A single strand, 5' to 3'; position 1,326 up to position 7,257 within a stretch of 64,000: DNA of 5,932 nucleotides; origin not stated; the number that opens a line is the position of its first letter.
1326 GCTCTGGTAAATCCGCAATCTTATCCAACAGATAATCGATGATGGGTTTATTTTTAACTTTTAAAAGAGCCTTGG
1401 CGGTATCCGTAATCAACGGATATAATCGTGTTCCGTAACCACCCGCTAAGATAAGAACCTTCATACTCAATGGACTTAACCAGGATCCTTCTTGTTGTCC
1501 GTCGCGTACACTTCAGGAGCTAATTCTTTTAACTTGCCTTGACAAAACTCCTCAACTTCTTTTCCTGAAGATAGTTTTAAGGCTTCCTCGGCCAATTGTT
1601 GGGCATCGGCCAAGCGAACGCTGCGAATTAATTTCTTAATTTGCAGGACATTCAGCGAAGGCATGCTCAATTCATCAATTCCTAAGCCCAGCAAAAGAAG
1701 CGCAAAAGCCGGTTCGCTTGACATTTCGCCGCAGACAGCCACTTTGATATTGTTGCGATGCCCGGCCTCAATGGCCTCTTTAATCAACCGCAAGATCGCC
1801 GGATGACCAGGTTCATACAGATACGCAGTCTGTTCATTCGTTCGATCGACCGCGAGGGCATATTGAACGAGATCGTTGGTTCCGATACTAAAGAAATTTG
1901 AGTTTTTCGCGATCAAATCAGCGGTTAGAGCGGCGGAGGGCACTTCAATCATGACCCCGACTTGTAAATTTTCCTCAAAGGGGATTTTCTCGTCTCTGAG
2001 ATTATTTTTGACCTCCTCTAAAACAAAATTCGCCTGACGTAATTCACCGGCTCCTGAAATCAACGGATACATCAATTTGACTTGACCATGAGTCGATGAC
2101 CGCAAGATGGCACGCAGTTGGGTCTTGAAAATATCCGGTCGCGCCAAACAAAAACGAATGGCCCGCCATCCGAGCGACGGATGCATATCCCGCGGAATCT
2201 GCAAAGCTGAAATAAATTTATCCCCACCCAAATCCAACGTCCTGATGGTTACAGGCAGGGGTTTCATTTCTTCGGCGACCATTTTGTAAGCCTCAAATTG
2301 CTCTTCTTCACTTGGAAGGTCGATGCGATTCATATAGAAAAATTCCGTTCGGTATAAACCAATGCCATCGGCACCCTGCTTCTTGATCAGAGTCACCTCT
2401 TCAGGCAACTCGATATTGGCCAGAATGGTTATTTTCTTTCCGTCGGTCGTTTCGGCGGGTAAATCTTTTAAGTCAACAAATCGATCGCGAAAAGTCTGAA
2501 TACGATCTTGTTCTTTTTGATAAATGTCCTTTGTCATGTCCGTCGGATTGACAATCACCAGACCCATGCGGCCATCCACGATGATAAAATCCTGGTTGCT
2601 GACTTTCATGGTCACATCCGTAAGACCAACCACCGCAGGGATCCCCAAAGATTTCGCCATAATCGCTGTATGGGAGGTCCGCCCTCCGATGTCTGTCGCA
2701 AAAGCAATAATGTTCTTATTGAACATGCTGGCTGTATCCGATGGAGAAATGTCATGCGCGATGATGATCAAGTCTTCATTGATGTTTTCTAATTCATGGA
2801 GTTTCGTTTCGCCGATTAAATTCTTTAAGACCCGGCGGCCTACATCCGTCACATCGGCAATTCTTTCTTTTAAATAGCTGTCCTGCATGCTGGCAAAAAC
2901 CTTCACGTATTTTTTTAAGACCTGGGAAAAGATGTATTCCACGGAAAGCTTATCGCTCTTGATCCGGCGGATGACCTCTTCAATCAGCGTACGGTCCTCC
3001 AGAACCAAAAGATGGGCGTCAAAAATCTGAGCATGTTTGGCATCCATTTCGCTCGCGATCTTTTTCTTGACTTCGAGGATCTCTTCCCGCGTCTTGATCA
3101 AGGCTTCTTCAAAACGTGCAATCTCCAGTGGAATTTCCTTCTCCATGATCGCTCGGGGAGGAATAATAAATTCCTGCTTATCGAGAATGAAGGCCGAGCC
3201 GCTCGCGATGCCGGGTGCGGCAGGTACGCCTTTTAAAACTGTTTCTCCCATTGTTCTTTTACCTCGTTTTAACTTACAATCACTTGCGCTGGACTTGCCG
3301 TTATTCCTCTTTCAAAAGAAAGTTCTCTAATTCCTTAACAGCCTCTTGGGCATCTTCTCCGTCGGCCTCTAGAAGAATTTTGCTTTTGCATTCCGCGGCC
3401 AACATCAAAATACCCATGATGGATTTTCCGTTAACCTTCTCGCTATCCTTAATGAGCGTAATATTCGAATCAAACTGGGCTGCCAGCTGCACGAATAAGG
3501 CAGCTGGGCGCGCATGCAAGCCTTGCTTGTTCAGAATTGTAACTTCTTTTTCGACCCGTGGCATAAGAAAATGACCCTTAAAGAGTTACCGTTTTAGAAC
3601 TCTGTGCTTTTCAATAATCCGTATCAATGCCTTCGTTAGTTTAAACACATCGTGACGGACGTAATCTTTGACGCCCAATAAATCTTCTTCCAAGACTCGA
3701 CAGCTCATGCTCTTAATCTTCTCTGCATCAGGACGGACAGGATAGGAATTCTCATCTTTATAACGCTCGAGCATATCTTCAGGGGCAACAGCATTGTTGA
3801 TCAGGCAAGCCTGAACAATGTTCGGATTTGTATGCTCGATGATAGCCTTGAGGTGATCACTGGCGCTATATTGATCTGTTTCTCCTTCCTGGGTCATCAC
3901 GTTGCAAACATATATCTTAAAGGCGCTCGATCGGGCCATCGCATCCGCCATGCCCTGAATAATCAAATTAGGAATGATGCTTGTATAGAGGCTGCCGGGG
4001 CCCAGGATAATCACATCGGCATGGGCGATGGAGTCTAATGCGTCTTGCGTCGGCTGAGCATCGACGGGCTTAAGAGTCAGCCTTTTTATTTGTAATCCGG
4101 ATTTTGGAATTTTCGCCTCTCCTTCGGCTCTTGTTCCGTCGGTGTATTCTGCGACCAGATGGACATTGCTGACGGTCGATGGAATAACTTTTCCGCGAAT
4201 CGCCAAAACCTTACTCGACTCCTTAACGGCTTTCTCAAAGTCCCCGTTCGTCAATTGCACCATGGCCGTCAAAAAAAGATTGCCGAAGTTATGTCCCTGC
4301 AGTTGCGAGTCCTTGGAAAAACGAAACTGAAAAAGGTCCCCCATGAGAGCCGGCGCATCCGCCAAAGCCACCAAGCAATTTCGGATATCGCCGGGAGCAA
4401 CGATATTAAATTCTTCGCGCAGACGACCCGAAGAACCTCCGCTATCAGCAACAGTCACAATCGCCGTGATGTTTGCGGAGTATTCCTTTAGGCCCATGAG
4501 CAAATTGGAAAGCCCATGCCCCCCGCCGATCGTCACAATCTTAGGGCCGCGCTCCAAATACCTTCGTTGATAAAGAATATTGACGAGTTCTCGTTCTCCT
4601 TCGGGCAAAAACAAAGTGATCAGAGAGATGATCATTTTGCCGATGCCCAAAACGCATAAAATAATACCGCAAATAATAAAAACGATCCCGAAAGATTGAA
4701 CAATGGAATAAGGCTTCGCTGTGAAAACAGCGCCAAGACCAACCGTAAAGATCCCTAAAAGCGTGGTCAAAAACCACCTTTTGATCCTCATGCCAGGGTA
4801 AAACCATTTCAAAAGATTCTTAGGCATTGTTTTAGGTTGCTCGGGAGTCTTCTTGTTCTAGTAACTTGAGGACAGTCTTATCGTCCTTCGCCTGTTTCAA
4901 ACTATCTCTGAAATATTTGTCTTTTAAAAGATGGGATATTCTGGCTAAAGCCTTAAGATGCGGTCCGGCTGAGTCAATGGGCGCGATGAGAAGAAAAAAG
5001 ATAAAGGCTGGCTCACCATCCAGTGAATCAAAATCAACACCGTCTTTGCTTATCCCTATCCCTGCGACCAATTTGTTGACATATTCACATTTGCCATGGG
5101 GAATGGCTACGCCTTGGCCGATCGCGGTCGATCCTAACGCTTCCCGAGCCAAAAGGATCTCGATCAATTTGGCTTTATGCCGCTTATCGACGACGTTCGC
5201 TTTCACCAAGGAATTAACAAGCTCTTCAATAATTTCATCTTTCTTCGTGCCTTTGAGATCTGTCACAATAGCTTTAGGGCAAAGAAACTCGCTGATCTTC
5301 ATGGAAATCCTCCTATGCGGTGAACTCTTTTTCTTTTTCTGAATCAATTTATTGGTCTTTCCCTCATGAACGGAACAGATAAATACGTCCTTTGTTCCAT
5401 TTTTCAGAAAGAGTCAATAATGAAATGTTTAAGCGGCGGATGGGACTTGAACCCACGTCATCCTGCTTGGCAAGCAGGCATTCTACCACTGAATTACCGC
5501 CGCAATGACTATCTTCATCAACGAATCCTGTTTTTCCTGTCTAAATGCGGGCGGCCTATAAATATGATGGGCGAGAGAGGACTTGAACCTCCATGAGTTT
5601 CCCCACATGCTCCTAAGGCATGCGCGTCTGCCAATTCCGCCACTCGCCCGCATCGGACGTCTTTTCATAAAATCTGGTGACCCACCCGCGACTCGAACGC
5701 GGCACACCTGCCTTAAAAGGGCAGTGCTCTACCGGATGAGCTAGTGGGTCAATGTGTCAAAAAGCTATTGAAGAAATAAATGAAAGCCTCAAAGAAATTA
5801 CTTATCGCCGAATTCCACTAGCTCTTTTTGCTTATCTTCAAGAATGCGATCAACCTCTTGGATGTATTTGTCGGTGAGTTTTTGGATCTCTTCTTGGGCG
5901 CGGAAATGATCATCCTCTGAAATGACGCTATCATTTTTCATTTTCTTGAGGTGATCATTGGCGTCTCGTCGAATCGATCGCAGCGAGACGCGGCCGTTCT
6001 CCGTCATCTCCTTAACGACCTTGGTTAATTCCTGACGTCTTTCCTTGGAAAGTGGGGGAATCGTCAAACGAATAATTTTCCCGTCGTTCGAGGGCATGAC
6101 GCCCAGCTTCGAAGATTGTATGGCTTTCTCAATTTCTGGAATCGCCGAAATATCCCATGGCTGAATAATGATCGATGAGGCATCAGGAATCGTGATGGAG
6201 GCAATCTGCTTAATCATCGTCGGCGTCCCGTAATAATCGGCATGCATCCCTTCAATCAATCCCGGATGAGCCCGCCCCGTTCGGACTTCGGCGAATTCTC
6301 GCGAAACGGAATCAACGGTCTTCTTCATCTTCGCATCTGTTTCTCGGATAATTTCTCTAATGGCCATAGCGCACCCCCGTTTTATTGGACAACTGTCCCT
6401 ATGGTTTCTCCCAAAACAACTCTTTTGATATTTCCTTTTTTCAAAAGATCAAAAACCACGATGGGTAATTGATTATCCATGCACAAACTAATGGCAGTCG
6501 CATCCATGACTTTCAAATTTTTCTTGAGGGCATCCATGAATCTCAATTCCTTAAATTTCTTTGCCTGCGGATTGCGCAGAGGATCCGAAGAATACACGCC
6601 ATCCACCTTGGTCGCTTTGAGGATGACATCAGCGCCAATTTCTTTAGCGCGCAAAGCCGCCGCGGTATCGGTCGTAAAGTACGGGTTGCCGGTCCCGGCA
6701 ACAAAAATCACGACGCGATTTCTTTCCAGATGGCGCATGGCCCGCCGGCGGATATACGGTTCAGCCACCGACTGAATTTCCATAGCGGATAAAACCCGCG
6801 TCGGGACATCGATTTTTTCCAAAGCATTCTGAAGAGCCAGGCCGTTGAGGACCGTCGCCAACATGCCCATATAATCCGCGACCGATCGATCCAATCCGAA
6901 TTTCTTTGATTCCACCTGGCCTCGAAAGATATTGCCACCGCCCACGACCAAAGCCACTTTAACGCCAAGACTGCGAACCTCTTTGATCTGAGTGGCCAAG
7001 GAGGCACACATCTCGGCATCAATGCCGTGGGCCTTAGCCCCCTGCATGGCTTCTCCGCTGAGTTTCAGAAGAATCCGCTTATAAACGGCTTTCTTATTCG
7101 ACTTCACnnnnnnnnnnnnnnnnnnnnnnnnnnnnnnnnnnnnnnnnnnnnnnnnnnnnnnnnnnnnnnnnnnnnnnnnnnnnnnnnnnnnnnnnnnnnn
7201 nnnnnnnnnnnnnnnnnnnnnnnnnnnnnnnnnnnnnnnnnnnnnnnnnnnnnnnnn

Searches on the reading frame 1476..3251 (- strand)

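Call 55: search_protein_families(library=pfam, proteins=[window:1476-3251:-], max_evalue=0.00001)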
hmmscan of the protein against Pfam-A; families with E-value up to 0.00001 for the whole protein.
window:1476-3251:- (591 aa): 3 families
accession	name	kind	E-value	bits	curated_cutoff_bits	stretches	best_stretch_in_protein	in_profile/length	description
PF02896.24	PEP-utilizers_C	-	4.1e-110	368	22.8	1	259-545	5-291/293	PEP-utilising enzyme, PEP-binding domain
PF05524.18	PEP-utilisers_N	-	3.9e-31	108.2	24.4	1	7-130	1-121/121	PEP-utilising enzyme, N-terminal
PF00391.29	PEP-utilizers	-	4.3e-22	77.9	23.1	1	158-230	2-72/72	PEP-utilising enzyme, mobile domain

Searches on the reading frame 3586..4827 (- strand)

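Call 55: search_protein_families(library=pfam, proteins=[window:3586-4827:-], max_evalue=0.00001)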
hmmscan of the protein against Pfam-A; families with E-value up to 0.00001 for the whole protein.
window:3586-4827:- (413 aa): 1 family
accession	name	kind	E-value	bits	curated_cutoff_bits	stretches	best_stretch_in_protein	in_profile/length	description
PF01933.23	CofD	-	1.1e-112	376.4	30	1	97-384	1-290/290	2-phospho-L-lactate transferase CofD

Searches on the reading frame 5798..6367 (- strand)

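Call 55: search_protein_families(library=pfam, proteins=[window:5798-6367:-], max_evalue=0.00001)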
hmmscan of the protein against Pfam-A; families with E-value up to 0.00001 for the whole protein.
window:5798-6367:- (189 aa): 1 family
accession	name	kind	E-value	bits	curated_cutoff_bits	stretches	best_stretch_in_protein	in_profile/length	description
PF01765.24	RRF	-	1.1e-63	214.4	29.7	1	22-183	2-163/164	Ribosome recycling factor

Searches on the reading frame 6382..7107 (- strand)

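Call 55: search_protein_families(library=pfam, proteins=[window:6382-7107:-], max_evalue=0.00001)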
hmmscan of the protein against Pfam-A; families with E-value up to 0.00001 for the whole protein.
window:6382-7107:- (241 aa): 1 family
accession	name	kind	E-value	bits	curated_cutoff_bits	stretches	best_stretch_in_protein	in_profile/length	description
PF00696.33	AA_kinase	-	4.8e-35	121.8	24.9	1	10-220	1-234/234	Amino acid kinase family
